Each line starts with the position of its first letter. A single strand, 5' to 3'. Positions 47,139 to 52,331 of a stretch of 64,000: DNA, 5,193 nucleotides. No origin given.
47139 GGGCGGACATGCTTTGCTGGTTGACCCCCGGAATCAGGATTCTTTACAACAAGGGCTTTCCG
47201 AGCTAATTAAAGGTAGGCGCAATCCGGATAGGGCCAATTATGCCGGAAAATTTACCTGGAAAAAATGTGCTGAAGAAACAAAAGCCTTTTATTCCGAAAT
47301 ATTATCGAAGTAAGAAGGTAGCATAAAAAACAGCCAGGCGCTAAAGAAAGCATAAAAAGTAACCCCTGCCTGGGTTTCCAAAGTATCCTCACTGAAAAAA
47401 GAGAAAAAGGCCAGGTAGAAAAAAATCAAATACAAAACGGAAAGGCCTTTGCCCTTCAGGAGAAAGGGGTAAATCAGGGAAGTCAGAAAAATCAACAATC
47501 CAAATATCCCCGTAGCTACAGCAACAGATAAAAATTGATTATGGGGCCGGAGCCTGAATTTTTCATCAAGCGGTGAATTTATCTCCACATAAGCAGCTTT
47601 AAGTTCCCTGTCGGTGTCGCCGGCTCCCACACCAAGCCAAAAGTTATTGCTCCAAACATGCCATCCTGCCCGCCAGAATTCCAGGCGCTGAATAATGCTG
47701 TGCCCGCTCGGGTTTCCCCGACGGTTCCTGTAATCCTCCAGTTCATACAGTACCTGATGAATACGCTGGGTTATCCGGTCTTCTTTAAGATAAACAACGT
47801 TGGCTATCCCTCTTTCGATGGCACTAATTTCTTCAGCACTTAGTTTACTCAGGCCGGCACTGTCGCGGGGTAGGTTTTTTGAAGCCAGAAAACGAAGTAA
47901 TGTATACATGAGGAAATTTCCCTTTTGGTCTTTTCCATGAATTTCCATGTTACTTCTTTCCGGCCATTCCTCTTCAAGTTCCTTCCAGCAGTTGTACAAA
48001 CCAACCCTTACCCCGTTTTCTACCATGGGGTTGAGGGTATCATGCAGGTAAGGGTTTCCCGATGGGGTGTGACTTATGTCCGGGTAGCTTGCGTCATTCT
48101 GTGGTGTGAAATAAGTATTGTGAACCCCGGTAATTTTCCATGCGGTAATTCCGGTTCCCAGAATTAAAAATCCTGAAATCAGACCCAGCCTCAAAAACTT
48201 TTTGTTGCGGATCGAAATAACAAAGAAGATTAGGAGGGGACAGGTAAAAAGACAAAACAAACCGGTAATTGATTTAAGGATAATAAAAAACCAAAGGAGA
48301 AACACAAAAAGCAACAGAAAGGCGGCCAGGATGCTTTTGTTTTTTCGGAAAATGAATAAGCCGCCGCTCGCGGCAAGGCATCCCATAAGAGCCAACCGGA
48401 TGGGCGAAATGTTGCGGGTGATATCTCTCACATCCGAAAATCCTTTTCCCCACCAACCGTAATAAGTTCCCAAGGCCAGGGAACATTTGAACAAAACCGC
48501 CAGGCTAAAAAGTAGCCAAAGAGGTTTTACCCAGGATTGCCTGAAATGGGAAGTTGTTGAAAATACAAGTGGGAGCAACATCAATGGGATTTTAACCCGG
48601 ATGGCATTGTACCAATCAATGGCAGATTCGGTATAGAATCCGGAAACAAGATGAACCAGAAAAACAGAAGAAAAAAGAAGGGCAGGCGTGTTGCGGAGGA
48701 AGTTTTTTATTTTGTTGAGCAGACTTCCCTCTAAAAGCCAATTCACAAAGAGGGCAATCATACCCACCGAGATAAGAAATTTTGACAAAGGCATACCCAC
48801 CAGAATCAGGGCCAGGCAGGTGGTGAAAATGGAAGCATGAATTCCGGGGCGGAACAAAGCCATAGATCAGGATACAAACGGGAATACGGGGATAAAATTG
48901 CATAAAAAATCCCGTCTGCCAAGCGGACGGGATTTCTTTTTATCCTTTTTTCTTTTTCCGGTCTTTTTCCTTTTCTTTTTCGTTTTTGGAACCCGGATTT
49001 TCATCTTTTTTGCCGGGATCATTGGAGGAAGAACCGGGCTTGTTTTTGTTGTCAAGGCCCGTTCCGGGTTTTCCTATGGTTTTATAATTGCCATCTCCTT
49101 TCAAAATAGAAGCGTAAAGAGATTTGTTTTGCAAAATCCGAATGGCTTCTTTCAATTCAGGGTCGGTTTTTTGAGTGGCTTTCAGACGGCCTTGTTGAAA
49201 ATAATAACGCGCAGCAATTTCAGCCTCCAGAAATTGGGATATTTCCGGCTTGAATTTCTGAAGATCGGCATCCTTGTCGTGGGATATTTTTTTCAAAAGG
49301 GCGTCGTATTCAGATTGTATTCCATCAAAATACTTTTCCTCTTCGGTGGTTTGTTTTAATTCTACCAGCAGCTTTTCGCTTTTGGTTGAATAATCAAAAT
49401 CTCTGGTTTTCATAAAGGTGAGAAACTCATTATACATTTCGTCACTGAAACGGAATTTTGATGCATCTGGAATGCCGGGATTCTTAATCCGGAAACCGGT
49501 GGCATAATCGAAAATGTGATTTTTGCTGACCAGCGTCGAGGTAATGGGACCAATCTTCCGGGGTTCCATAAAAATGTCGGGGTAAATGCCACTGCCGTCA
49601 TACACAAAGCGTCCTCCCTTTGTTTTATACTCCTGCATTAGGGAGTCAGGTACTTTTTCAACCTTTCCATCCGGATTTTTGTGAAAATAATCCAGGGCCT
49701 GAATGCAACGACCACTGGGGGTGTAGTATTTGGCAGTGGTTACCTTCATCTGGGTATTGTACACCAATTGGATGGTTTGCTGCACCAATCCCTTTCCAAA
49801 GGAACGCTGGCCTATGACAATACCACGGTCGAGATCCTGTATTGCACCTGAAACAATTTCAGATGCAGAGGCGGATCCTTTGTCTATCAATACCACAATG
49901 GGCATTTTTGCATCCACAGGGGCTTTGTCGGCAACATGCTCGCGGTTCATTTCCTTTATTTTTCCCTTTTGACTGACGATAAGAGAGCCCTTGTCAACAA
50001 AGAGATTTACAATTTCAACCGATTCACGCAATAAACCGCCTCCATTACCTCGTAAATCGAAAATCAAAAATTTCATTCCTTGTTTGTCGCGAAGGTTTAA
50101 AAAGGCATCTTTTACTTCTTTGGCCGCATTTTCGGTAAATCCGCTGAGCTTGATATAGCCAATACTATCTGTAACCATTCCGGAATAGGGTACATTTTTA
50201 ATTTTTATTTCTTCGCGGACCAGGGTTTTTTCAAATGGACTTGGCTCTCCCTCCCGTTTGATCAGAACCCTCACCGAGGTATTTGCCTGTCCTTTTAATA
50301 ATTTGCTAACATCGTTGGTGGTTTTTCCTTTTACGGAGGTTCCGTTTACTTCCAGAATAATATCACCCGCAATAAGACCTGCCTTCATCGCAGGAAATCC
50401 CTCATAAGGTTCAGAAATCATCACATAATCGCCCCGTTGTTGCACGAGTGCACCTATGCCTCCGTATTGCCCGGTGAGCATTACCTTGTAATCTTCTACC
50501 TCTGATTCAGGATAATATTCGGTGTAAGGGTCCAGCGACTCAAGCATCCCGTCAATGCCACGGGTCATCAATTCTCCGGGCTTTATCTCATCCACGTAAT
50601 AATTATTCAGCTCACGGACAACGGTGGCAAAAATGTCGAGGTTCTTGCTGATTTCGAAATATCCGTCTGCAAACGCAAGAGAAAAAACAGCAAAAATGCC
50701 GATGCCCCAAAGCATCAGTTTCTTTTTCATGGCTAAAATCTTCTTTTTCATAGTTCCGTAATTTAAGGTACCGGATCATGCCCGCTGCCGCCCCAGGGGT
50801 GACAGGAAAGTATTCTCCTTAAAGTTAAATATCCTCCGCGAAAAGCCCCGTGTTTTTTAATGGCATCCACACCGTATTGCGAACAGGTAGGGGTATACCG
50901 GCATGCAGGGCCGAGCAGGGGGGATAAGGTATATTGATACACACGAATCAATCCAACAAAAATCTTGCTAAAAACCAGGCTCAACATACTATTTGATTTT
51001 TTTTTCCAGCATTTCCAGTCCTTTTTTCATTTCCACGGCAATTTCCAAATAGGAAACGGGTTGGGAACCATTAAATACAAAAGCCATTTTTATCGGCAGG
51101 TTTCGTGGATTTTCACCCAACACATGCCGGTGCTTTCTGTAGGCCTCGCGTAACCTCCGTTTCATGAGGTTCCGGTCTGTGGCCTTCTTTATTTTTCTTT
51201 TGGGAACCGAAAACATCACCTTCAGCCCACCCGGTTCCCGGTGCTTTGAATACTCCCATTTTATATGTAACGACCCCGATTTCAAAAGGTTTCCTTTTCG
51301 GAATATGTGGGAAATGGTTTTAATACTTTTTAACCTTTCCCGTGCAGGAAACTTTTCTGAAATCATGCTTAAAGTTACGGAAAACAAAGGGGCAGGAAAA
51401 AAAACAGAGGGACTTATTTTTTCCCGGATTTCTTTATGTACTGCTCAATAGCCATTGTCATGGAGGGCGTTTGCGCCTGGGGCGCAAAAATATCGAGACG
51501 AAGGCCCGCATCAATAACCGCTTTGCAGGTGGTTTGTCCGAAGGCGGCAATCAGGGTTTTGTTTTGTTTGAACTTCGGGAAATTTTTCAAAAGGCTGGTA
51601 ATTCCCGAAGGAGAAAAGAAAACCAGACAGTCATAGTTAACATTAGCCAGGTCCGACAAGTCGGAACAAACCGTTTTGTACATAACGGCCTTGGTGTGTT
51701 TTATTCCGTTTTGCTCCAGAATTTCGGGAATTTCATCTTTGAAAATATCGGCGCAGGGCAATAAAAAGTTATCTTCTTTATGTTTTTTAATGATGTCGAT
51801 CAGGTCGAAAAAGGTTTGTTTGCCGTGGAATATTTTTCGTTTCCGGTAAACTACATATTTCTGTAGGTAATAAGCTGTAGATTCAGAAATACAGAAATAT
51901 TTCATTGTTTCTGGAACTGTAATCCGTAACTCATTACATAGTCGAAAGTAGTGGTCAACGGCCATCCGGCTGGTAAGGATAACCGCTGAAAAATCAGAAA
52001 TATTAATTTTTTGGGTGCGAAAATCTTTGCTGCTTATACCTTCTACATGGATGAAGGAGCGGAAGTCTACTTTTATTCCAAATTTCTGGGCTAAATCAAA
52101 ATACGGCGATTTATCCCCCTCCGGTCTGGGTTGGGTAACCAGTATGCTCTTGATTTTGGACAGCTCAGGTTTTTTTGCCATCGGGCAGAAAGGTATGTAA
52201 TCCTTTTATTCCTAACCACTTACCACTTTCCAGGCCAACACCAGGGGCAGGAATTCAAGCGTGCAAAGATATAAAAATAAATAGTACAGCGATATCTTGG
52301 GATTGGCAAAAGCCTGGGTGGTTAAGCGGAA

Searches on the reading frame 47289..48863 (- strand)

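Call 32: search_protein_families(library=pfam, proteins=[window:47289-48863:-], max_evalue=0.0001)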
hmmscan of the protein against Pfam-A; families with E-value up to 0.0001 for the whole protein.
window:47289-48863:- (524 aa): 1 family
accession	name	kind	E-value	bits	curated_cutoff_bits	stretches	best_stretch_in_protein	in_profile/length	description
PF04932.20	Wzy_C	-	4.9e-14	52.8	31.7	1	384-460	75-149/149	O-Antigen ligase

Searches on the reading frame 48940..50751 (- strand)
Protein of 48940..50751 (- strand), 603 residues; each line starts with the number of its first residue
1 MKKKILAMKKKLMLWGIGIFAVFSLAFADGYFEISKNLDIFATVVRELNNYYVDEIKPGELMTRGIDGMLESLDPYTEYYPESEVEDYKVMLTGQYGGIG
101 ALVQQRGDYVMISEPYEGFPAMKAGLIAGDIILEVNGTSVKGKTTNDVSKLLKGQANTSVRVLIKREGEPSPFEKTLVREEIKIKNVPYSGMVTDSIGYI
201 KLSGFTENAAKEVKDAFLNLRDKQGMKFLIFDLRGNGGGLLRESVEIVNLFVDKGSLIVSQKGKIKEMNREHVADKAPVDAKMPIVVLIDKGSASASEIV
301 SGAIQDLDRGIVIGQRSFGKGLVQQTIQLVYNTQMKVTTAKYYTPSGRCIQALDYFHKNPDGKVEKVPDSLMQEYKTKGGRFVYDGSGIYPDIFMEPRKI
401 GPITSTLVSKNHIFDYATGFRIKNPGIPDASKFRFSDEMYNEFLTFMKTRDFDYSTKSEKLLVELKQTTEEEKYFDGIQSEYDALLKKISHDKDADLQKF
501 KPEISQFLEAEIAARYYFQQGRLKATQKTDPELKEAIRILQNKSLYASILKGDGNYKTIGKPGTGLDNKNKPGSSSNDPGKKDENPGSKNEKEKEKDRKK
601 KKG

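Call 32: search_protein_families(library=pfam, proteins=[window:48940-50751:-], max_evalue=0.0001)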
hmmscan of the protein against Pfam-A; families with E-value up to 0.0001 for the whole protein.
window:48940-50751:- (603 aa): 4 families
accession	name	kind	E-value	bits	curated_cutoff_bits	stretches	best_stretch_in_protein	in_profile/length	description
PF03572.23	Peptidase_S41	-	3.8e-50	170.1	24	1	197-352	2-156/165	Peptidase family S41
PF17820.7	PDZ_6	-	2.1e-15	56.6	27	1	112-166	2-54/54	PDZ domain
PF13180.12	PDZ_2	-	5.2e-09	36.7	27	1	97-173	1-76/80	PDZ domain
PF00595.29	PDZ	-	1e-07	32.7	23.2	1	95-164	8-80/81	PDZ domain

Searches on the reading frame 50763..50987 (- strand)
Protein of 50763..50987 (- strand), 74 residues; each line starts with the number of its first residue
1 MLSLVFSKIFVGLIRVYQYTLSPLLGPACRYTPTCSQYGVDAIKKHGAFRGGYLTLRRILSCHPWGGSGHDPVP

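Call 11: search_protein_families(library=pfam, proteins=[window:50763-50987:-], max_evalue=0.001)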
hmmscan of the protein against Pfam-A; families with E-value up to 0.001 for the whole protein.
window:50763-50987:- (74 aa): 1 family
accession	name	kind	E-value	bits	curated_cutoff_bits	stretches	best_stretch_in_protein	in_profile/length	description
PF01809.23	YidD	-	2e-30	104.8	27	1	8-73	2-67/67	Putative membrane protein insertion efficiency factor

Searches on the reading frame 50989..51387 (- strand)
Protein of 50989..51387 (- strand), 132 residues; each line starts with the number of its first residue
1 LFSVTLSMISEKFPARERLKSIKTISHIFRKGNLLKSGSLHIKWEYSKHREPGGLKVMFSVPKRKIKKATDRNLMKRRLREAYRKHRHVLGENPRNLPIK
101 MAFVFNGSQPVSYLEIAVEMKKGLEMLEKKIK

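Call 11: search_protein_families(library=pfam, proteins=[window:50989-51387:-], max_evalue=0.001)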
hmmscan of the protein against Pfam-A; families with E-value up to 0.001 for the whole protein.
window:50989-51387:- (132 aa): 1 family
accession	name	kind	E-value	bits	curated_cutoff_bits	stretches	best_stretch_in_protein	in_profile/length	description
PF00825.24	Ribonuclease_P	-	2.2e-15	57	22.3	1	13-125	1-106/109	Ribonuclease P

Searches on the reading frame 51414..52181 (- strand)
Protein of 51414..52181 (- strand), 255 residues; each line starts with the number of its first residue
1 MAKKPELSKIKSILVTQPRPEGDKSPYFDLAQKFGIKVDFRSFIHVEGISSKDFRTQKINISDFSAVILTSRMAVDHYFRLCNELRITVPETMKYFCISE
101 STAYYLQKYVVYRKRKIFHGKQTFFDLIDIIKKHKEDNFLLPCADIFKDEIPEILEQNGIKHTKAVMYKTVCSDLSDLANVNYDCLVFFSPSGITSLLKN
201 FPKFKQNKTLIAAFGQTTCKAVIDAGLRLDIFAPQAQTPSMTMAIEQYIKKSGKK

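Call 32: search_protein_families(library=pfam, proteins=[window:51414-52181:-], max_evalue=0.0001)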
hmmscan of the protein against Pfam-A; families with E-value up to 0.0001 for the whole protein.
window:51414-52181:- (255 aa): 1 family
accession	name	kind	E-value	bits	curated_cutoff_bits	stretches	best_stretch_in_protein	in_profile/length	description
PF02602.20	HEM4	-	8.9e-36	123.6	27.5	1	30-242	6-230/231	Uroporphyrinogen-III synthase HemD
